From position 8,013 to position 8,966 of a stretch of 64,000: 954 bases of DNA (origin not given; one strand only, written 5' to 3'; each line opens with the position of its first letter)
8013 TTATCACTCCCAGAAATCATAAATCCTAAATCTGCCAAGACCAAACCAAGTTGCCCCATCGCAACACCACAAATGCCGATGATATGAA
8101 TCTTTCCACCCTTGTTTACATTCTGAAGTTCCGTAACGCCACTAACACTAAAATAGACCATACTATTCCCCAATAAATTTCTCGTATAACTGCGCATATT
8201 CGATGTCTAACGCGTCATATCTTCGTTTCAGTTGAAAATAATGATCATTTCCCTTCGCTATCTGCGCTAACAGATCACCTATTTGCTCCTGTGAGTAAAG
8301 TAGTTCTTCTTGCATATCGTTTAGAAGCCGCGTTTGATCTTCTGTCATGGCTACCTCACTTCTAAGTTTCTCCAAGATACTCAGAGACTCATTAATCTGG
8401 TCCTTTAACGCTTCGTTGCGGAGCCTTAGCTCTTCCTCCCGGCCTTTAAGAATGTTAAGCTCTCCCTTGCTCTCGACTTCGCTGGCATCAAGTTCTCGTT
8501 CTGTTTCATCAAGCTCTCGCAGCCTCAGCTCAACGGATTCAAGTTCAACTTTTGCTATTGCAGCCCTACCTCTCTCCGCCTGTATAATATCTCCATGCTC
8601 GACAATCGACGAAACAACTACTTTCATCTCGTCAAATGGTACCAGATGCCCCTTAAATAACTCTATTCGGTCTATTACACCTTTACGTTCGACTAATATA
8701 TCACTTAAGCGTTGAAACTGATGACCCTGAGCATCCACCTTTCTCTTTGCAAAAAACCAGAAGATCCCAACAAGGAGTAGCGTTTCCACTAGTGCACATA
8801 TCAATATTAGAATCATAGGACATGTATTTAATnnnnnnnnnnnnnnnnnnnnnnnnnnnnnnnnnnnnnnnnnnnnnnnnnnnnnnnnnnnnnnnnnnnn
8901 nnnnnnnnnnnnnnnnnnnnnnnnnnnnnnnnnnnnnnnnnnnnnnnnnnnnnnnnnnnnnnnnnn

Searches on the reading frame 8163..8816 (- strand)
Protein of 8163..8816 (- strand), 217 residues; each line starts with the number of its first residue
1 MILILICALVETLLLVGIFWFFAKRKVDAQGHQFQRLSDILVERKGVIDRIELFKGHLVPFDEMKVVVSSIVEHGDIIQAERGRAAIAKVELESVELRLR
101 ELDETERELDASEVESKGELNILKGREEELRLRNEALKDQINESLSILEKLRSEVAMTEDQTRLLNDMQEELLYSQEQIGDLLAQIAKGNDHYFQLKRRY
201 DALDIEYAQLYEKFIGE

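Call 82: search_protein_families(library=pfam, proteins=[window:8163-8816:-], max_evalue=0.0001)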
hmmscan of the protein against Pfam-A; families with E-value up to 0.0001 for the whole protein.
window:8163-8816:- (217 aa): 1 family
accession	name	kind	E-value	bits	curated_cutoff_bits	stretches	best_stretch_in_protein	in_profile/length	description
PF04136.21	COG3_N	-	7.6e-05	23.1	27.9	0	134-201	13-80/147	Conserved oligomeric Golgi complex subunit 3, N-terminal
